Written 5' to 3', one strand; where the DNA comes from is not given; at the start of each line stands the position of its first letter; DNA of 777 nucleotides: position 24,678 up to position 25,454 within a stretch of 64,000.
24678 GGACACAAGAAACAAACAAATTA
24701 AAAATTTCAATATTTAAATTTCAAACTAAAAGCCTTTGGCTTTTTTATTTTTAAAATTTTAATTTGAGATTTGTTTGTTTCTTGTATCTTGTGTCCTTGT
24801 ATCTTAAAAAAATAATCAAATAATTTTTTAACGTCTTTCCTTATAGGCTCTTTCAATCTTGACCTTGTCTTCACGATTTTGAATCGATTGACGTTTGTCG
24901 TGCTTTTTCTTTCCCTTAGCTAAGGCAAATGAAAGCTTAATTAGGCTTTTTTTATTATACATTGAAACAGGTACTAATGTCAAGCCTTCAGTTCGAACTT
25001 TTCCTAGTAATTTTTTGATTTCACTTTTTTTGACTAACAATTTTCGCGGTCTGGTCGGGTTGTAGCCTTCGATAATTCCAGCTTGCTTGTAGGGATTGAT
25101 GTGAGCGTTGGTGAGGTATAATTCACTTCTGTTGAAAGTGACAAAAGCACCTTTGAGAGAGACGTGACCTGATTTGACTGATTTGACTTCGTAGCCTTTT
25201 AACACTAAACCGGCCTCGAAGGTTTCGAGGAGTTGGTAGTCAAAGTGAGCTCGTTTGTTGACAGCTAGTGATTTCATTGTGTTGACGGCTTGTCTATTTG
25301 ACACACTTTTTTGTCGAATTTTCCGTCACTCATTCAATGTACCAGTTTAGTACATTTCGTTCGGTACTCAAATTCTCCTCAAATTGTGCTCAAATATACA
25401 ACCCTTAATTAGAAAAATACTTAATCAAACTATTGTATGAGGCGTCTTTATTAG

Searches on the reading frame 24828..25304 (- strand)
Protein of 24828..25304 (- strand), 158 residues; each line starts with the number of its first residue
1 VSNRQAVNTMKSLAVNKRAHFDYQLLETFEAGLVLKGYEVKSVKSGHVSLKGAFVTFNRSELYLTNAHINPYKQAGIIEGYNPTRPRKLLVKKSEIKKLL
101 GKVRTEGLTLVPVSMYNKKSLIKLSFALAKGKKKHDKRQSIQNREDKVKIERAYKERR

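Call 8: find_related_loci(query=window:24828-25304:-, collection=genome_contigs, flank=4000)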
Query window:24828-25304:- (158 aa) in genome_contigs; peptide patterns used: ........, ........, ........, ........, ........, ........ (x = any residue, [..] = any of these).
560 stretches matched a pattern; 297 encode a relative of the query (tblastn E <= 1e-3); the best 80 are kept; 80 distinct loci.
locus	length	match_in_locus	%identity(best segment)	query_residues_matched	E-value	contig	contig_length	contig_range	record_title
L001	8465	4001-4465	77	7-158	7e-80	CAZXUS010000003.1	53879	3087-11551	MAG TPA_asm: uncultured Bdellovibrionales bacterium isolate SRP191223_co1_52 genome assembly, contig: NODE_372_length_53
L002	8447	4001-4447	77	10-158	9e-76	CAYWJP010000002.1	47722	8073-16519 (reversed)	MAG TPA_asm: uncultured Bdellovibrionales bacterium isolate binchicken_co181_601 genome assembly, contig: NODE_842_lengt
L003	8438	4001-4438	67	10-155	1e-63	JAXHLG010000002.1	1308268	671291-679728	MAG: Candidatus Moraniibacteriota bacterium isolate Salar_de_Ascotan_soil_MAG_ASO1 contig_5779_polypolish, whole genome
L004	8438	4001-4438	67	10-155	3e-63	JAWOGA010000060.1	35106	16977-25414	MAG: Candidatus Moraniibacteriota bacterium isolate BLK6-3.bin.191 k191_1734859, whole genome shotgun sequence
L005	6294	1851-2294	66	10-157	6e-63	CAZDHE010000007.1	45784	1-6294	MAG TPA_asm: uncultured Bdellovibrionales bacterium isolate SRP252850_co1_117 genome assembly, contig: NODE_1168_length_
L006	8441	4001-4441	64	9-155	7e-62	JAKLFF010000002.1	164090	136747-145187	MAG: Patescibacteria group bacterium isolate RA.bin150 RA.bin150_2, whole genome shotgun sequence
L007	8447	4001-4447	64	7-155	2e-60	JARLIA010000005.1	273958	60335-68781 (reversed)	MAG: Candidatus Paceibacterota bacterium isolate MAG_BA90 MetaBAT2_Bin_90_Anoxic_k141_1029431, whole genome shotgun sequ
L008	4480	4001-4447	65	9-157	1e-60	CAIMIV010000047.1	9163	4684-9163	uncultured bacterium isolate MJ-2014-D5_bin-329 genome assembly, contig: bin-329:47/71, whole genome shotgun sequence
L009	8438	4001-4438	64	10-155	2e-60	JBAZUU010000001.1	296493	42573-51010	MAG: Parcubacteria group bacterium isolate SO_2017_GW1_236 NODE_285_length_296493_cov_16.823306_OW334_2017, whole genome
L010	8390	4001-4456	61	4-155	2e-59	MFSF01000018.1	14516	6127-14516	MAG: Candidatus Moranbacteria bacterium RIFOXYA12_FULL_44_15 rifixya3_full_scaffold_2102, whole genome shotgun sequence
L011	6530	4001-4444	63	10-157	6e-59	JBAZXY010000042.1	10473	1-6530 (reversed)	MAG: Parcubacteria group bacterium isolate SO_2017_GW1_67 NODE_23697_length_10473_cov_2.584960_OW334_2017, whole genome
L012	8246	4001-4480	60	10-155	4e-58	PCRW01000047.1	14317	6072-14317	MAG: Candidatus Moranbacteria bacterium CG23_combo_of_CG06-09_8_20_14_all_35_22 CG23_scaffold_2314_c, whole genome shotg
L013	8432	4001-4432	63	10-153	1e-57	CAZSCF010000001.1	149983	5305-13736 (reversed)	MAG TPA_asm: uncultured Bdellovibrionales bacterium isolate SRP263991_co4_514 genome assembly, contig: NODE_39_length_14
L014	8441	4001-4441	64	9-155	1e-57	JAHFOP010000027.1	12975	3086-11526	MAG: Candidatus Moraniibacteriota bacterium isolate nzgw506 NODE_2595_length_12976_cov_3.161027, whole genome shotgun se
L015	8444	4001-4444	62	10-157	5e-57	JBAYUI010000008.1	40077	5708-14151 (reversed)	MAG: Parcubacteria group bacterium isolate SO_2016_LW3_31 scaffold01490_LW162_2016, whole genome shotgun sequence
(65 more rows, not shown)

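Call 16: find_homologous_proteins(query=window:24828-25304:-, max_evalue=1e-40)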
Query window:24828-25304:- (158 aa): 1207 proteins with E <= 1e-40 among 3754 candidates; the best 120 are listed.
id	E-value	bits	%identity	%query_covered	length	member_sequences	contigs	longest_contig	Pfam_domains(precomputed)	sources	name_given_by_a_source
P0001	1.5e-88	312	100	94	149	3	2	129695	PF01668.24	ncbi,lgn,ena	-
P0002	1.7e-76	273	86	94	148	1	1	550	PF01668.24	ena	-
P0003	8.4e-76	271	85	94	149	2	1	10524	PF01668.24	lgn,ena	-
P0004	2.0e-73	263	82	94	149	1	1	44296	PF01668.24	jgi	-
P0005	6.9e-73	261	79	94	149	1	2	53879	PF01668.24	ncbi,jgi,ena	-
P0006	1.2e-71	257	83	94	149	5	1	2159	PF01668.24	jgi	jgi:SsrA-binding protein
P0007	2.2e-70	253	80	94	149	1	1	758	PF01668.24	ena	-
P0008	2.9e-68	246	81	94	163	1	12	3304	PF01668.24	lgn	-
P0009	5.9e-68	245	78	94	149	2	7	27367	PF01668.24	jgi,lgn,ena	jgi:SsrA-binding protein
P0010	1.4e-67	244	77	94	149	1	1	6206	PF01668.24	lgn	-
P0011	1.6e-67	244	78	91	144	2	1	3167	PF01668.24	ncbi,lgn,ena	-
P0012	2.2e-67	243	82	92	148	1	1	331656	PF01668.24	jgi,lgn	-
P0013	3.2e-67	243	77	94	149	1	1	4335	PF01668.24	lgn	-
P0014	3.3e-67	243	77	94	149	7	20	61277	PF01668.24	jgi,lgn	jgi:SsrA-binding protein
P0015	4.8e-67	242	77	94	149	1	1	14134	PF01668.24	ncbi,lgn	-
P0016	2.0e-66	240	76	94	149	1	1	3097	PF01668.24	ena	-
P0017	3.4e-65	236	76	94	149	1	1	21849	PF01668.24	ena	-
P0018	5.9e-65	235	74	94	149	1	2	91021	PF01668.24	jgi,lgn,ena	-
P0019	1.3e-64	234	75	94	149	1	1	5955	PF01668.24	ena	-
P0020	6.4e-63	229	77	94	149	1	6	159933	PF01668.24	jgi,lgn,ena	-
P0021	5.7e-58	213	68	92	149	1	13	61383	PF01668.24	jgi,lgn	jgi:SsrA-binding protein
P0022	9.4e-58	212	68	92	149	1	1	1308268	PF01668.24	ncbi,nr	ncbi:MAG: SsrA-binding protein SmpB [Candidatus Moranbacteria bacterium]|nr:SsrA-binding protein Smp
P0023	1.4e-57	212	69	82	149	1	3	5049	PF01668.24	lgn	-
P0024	9.6e-57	209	66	92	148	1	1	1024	PF01668.24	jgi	jgi:SsrA-binding protein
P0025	2.1e-56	208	66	92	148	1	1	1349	PF01668.24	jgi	-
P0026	7.5e-56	206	66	92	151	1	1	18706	PF01668.24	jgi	jgi:SsrA-binding protein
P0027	9.0e-56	206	64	92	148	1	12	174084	PF01668.24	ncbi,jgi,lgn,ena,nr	ncbi:MAG TPA: SsrA-binding protein SmpB [Candidatus Moranbacteria bacterium]|nr:SsrA-binding protein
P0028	9.5e-56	206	66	93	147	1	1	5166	PF01668.24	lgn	-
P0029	9.9e-56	206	66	94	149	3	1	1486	PF01668.24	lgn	-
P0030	1.3e-55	205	68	82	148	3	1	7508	PF01668.24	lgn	-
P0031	1.3e-55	205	67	92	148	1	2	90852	PF01668.24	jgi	jgi:SsrA-binding protein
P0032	2.1e-55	204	66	91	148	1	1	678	PF01668.24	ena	-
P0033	3.2e-55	204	65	92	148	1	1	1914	PF01668.24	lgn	-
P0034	3.7e-55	204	64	91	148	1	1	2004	PF01668.24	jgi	jgi:SsrA-binding protein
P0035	3.8e-55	204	67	91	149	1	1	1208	PF01668.24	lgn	-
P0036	4.8e-55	203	66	94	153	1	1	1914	PF01668.24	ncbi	-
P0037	5.5e-55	203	65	92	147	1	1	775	PF01668.24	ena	-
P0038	5.5e-55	203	66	82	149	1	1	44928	PF01668.24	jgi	jgi:SsrA-binding protein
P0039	7.9e-55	203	66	92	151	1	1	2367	PF01668.24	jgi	jgi:SsrA-binding protein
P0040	8.0e-55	203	65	82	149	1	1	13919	PF01668.24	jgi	jgi:SsrA-binding protein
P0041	1.4e-54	202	65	94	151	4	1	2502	PF01668.24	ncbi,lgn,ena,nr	ncbi:MAG TPA: SsrA-binding protein SmpB [Candidatus Moranbacteria bacterium]|nr:SsrA-binding protein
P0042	1.9e-54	201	68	94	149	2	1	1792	PF01668.24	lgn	-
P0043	3.4e-54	201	64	92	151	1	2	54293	PF01668.24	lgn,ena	-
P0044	3.4e-54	201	66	92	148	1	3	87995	PF01668.24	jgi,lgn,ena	-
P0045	3.5e-54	201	65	91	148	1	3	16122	PF01668.24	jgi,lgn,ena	-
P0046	3.6e-54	201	65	92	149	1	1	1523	PF01668.24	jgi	-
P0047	3.7e-54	200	64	92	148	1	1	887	PF01668.24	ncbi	-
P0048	4.1e-54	200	66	92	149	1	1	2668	PF01668.24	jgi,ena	-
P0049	4.1e-54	200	67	94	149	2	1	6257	PF01668.24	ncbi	-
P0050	4.5e-54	200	62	94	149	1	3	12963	PF01668.24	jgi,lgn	-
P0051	4.7e-54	200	66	94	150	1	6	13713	PF01668.24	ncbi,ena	-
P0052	4.8e-54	200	64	92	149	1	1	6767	PF01668.24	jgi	jgi:SsrA-binding protein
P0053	6.0e-54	200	66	92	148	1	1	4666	PF01668.24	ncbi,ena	-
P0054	6.5e-54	200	66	92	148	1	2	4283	PF01668.24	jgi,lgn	jgi:SsrA-binding protein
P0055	6.6e-54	200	65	92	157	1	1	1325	PF01668.24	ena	-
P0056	7.0e-54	200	64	92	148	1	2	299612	PF01668.24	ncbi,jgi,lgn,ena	ncbi:MAG: SsrA-binding protein SmpB [Parcubacteria group bacterium]|jgi:SsrA-binding protein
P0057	7.8e-54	199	65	92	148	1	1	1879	PF01668.24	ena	-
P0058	7.9e-54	199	63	92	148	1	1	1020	PF01668.24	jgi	jgi:SsrA-binding protein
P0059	8.0e-54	199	64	92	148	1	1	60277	PF01668.24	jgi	jgi:SsrA-binding protein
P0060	8.4e-54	199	64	94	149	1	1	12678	PF01668.24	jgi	jgi:SsrA-binding protein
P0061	8.7e-54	199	66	91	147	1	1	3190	PF01668.24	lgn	-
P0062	8.8e-54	199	65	82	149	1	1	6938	PF01668.24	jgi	jgi:SsrA-binding protein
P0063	8.9e-54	199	64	92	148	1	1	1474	PF01668.24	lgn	-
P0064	9.0e-54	199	66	92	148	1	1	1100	PF01668.24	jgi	jgi:SsrA-binding protein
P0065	9.6e-54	199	66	91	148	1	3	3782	PF01668.24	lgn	-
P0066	9.8e-54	199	67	92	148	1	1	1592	PF01668.24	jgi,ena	jgi:SsrA-binding protein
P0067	9.8e-54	199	64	94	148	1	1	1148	PF01668.24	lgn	-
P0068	1.0e-53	199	64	92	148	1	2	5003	PF01668.24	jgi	jgi:SsrA-binding protein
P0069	1.2e-53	199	66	92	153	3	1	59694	PF01668.24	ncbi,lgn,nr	ncbi:MAG: SsrA-binding protein SmpB [Patescibacteria group bacterium]|nr:SsrA-binding protein SmpB [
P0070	1.4e-53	199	64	92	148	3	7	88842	PF01668.24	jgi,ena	jgi:SsrA-binding protein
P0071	1.8e-53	198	64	94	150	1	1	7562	PF01668.24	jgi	-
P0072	1.9e-53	198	66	92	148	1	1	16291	PF01668.24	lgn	-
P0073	2.0e-53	198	62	93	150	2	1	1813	PF01668.24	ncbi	-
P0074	2.2e-53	198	63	96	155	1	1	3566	PF01668.24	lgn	-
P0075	2.2e-53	198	66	91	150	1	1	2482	PF01668.24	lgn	-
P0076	2.3e-53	198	66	89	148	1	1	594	PF01668.24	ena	-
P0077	2.4e-53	198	65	91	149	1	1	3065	PF01668.24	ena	-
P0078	2.4e-53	198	64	92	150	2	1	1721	PF01668.24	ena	-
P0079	2.5e-53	198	64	92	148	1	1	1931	PF01668.24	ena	-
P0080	2.7e-53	198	67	94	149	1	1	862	PF01668.24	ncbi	-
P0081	2.8e-53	198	66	94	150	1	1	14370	PF01668.24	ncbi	-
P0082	2.9e-53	198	62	94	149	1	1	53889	PF01668.24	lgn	-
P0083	2.9e-53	198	65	91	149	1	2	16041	PF01668.24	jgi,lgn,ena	jgi:SsrA-binding protein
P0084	3.1e-53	197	66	92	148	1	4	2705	PF01668.24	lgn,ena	-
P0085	3.1e-53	197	66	92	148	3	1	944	PF01668.24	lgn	-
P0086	3.4e-53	197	64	92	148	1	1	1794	PF01668.24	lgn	-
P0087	3.4e-53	197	63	93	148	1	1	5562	PF01668.24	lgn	-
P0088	3.6e-53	197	66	91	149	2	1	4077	PF01668.24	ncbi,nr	ncbi:MAG: SsrA RNA (tmRNA)-binding protein [uncultured bacterium]|nr:MAG: SsrA RNA (tmRNA)-binding p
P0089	3.7e-53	197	64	94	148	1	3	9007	PF01668.24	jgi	jgi:SsrA-binding protein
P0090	3.7e-53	197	63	94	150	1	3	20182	PF01668.24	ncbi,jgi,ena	ncbi:MAG: SsrA-binding protein SmpB [Parcubacteria group bacterium]|jgi:SsrA-binding protein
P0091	3.8e-53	197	62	94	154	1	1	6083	PF01668.24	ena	-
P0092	3.9e-53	197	63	93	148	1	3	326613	PF01668.24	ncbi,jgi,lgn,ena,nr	ncbi:MAG TPA: SsrA-binding protein SmpB [Candidatus Moranbacteria bacterium]|nr:SsrA-binding protein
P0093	4.1e-53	197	64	94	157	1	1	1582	PF01668.24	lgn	-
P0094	4.2e-53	197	65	92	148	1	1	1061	PF01668.24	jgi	jgi:SsrA-binding protein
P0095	4.3e-53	197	66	94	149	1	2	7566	PF01668.24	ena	-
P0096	4.3e-53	197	63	91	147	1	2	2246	PF01668.24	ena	-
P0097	4.4e-53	197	62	94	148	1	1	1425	PF01668.24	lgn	-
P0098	4.5e-53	197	66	92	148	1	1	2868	PF01668.24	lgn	-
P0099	4.6e-53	197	62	91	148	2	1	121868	PF01668.24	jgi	jgi:SsrA-binding protein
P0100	4.7e-53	197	65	93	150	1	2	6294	PF01668.24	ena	-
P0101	5.0e-53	197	64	94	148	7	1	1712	PF01668.24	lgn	-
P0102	5.4e-53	197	65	94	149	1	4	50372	PF01668.24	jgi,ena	-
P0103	5.7e-53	197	62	92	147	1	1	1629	PF01668.24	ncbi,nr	ncbi:MAG TPA: SsrA-binding protein SmpB [Patescibacteria group bacterium]|nr:SsrA-binding protein Sm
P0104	5.7e-53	197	66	92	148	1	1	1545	PF01668.24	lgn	-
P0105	5.7e-53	197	64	91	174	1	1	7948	PF01668.24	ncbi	-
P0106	6.1e-53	197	66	92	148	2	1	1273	PF01668.24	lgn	-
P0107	6.3e-53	196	65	91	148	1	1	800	PF01668.24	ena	-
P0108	6.3e-53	196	65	92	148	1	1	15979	PF01668.24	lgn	-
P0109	6.6e-53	196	62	92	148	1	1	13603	PF01668.24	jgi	jgi:SsrA-binding protein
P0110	7.2e-53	196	64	92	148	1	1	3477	PF01668.24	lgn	-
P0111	7.2e-53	196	63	94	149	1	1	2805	PF01668.24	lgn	-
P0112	7.4e-53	196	62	92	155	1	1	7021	PF01668.24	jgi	-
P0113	7.4e-53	196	65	92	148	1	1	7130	PF01668.24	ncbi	-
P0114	7.8e-53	196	63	92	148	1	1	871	PF01668.24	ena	-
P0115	7.8e-53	196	64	92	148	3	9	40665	PF01668.24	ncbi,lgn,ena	-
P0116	8.2e-53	196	63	93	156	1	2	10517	PF01668.24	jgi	jgi:SsrA-binding protein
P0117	8.5e-53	196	67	87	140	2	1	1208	PF01668.24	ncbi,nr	ncbi:MAG: SsrA-binding protein SmpB, partial [Candidatus Pacebacteria bacterium]|nr:SsrA-binding pro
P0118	9.1e-53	196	66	94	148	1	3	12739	PF01668.24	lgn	-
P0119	9.4e-53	196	66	94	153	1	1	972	PF01668.24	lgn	-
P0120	9.6e-53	196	64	94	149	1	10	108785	PF01668.24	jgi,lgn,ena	jgi:SsrA-binding protein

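Call 18: find_encoding_contigs(protein=P0001, flank=2500, max_places=4)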
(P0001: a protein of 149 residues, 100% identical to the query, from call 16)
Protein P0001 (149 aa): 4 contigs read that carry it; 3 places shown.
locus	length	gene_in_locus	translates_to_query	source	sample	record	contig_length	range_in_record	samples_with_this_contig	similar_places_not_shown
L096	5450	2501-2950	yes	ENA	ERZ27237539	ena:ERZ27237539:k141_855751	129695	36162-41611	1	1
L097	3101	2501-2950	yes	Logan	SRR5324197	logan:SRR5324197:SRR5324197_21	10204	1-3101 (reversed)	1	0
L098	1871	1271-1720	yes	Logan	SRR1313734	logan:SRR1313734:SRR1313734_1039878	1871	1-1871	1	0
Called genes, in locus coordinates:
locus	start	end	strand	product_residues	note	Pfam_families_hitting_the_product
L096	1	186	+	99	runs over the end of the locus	PF01197:Ribosomal_L31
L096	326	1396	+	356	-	PF03462:PCRF, PF00472:RF-1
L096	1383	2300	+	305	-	PF17827:PrmC_N, PF13847:Methyltransf_31, PF13649:Methyltransf_25 (faint)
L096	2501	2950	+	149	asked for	PF01668:SmpB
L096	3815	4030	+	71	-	-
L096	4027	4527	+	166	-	PF05198:IF3_N, PF00707:IF3_C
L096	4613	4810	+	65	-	PF01632:Ribosomal_L35p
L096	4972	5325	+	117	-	PF00453:Ribosomal_L20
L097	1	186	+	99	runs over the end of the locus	PF01197:Ribosomal_L31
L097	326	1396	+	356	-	PF03462:PCRF, PF00472:RF-1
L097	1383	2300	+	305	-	PF17827:PrmC_N, PF13847:Methyltransf_31, PF13649:Methyltransf_25 (faint)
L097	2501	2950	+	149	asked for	PF01668:SmpB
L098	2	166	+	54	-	?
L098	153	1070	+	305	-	PF17827:PrmC_N, PF13847:Methyltransf_31, PF13649:Methyltransf_25 (faint)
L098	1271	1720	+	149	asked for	PF01668:SmpB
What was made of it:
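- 24828..25277 (-): smpB (149 aa counted from the ATG), the partner protein of tmRNA, immediately upstream. P0001 is 100% identical and carries PF01668 (calls 16, 18).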

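Call 19: find_encoding_contigs(protein=P0003, flank=2500, max_places=3)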
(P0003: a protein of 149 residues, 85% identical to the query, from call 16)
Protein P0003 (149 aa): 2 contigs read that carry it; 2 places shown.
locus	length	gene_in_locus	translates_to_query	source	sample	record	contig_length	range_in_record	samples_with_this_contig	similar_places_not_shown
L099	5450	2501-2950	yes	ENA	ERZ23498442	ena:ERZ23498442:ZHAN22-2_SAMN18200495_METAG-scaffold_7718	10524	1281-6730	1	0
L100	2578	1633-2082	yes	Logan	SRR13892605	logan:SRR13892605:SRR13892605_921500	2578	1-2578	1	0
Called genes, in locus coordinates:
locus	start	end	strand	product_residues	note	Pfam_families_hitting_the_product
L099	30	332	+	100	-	PF01197:Ribosomal_L31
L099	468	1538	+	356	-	PF03462:PCRF, PF00472:RF-1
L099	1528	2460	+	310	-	PF17827:PrmC_N, PF13847:Methyltransf_31 (weak)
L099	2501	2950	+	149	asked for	PF01668:SmpB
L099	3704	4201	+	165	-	PF05198:IF3_N, PF00707:IF3_C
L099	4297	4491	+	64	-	PF01632:Ribosomal_L35p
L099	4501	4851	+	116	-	PF00453:Ribosomal_L20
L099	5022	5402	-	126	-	-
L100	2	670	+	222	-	?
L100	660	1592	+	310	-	PF17827:PrmC_N, PF13847:Methyltransf_31 (weak)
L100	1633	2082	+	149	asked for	PF01668:SmpB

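Call 20: find_encoding_contigs(protein=P0004, flank=2500, max_places=3)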
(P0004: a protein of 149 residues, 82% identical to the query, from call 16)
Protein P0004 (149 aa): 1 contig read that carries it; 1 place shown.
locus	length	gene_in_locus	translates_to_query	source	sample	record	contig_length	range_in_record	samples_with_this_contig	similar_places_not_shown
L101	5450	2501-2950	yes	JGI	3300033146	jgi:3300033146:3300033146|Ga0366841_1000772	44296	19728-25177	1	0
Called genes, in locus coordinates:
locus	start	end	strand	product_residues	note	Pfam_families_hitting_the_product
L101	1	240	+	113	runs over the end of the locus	PF01197:Ribosomal_L31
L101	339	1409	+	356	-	PF03462:PCRF, PF00472:RF-1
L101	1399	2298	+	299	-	PF17827:PrmC_N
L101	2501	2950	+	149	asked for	PF01668:SmpB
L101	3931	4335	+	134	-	PF05198:IF3_N, PF00707:IF3_C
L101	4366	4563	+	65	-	PF01632:Ribosomal_L35p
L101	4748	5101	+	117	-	PF00453:Ribosomal_L20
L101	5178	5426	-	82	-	-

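Call 21: find_encoding_contigs(protein=P0012, flank=2500, max_places=3)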
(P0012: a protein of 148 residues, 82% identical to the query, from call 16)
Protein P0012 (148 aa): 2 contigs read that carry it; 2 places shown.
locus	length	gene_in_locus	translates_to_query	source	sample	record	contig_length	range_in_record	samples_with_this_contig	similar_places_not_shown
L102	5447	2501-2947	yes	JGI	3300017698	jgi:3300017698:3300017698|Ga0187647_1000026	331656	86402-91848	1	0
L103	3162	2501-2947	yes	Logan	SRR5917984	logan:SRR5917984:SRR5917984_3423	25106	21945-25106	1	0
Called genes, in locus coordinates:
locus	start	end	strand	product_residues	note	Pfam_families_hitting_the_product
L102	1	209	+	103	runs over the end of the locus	PF01197:Ribosomal_L31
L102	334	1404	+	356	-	PF03462:PCRF, PF00472:RF-1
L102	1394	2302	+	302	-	PF13847:Methyltransf_31 (faint), PF17827:PrmC_N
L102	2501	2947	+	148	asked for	PF01668:SmpB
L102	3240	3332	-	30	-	-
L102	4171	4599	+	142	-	PF05198:IF3_N, PF00707:IF3_C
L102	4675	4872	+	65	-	PF01632:Ribosomal_L35p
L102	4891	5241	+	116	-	PF00453:Ribosomal_L20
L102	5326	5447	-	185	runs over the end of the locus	-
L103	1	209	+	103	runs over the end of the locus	PF01197:Ribosomal_L31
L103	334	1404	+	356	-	PF03462:PCRF, PF00472:RF-1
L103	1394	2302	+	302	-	PF13847:Methyltransf_31 (faint), PF17827:PrmC_N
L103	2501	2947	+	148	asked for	PF01668:SmpB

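Call 24: find_encoding_contigs(protein=P0006, flank=2500, max_places=2)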
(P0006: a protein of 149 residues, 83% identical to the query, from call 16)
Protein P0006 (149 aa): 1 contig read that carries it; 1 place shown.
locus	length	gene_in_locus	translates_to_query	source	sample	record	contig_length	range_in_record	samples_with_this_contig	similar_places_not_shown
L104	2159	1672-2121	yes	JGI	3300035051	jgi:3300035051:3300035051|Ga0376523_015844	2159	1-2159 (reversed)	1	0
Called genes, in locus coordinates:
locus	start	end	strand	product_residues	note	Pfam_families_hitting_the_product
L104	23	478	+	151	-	PF00472:RF-1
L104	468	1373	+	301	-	PF17827:PrmC_N, PF13847:Methyltransf_31 (weak)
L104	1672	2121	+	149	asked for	PF01668:SmpB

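Call 25: find_encoding_contigs(protein=P0008, flank=2500, max_places=3)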
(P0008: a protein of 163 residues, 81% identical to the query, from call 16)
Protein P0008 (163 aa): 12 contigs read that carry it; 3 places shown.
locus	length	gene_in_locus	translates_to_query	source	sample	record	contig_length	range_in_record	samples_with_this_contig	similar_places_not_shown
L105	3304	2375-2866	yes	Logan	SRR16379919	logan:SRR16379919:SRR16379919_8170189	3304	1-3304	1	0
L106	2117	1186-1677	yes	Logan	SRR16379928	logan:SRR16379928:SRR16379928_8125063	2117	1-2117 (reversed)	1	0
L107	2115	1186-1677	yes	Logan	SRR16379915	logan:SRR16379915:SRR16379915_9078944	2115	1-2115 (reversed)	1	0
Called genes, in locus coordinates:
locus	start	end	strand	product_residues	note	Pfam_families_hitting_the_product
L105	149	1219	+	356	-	PF03462:PCRF, PF00472:RF-1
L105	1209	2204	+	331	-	PF13847:Methyltransf_31 (faint), PF17827:PrmC_N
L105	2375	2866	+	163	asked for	PF01668:SmpB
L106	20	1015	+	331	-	PF13847:Methyltransf_31 (faint), PF17827:PrmC_N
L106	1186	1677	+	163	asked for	PF01668:SmpB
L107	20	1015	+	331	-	PF13847:Methyltransf_31 (faint), PF17827:PrmC_N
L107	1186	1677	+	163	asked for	PF01668:SmpB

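Call 26: find_encoding_contigs(protein=P0009, flank=2500, max_places=3)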
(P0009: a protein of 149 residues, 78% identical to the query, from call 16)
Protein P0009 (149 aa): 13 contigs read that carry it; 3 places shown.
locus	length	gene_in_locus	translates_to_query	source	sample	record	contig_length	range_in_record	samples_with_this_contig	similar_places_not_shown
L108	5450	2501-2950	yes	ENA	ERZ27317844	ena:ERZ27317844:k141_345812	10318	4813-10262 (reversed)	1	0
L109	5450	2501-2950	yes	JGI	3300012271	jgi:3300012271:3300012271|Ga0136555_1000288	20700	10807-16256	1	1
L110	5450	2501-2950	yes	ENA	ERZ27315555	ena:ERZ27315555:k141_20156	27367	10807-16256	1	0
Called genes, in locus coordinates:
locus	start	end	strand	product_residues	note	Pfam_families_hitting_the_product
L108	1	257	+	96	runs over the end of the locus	PF01197:Ribosomal_L31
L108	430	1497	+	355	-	PF03462:PCRF, PF00472:RF-1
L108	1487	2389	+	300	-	PF17827:PrmC_N, PF13847:Methyltransf_31, PF13649:Methyltransf_25 (faint)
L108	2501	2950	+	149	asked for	PF01668:SmpB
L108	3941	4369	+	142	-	PF05198:IF3_N, PF00707:IF3_C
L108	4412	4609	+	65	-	PF01632:Ribosomal_L35p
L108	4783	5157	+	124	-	PF00453:Ribosomal_L20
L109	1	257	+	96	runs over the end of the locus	PF01197:Ribosomal_L31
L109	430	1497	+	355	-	PF03462:PCRF, PF00472:RF-1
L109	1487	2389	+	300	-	PF17827:PrmC_N, PF13847:Methyltransf_31, PF13649:Methyltransf_25 (faint)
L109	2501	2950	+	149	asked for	PF01668:SmpB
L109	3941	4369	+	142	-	PF05198:IF3_N, PF00707:IF3_C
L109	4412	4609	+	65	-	PF01632:Ribosomal_L35p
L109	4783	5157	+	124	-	PF00453:Ribosomal_L20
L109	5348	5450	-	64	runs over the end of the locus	-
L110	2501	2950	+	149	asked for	PF01668:SmpB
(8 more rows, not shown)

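Call 27: find_encoding_contigs(protein=P0014, flank=2500, max_places=3)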
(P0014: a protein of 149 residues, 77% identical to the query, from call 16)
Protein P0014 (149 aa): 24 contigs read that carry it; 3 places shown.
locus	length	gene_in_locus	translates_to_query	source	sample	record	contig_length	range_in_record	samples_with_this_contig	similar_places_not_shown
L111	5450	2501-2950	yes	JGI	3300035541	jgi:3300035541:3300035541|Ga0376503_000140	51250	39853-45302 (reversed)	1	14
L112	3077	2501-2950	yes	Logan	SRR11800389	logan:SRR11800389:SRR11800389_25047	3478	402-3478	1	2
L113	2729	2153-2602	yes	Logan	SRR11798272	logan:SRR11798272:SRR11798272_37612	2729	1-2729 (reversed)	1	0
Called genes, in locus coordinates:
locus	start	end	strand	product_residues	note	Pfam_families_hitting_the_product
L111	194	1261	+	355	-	PF03462:PCRF, PF00472:RF-1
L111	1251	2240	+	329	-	PF17827:PrmC_N, PF13847:Methyltransf_31, PF13649:Methyltransf_25 (weak)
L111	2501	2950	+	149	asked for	PF01668:SmpB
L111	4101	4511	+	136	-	PF05198:IF3_N, PF00707:IF3_C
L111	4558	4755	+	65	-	PF01632:Ribosomal_L35p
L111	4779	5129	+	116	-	PF00453:Ribosomal_L20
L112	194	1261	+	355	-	PF03462:PCRF, PF00472:RF-1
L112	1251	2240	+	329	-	PF17827:PrmC_N, PF13847:Methyltransf_31, PF13649:Methyltransf_25 (weak)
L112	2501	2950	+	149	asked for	PF01668:SmpB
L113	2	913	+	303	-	?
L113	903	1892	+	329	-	PF17827:PrmC_N, PF13847:Methyltransf_31, PF13649:Methyltransf_25 (weak)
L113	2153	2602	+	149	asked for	PF01668:SmpB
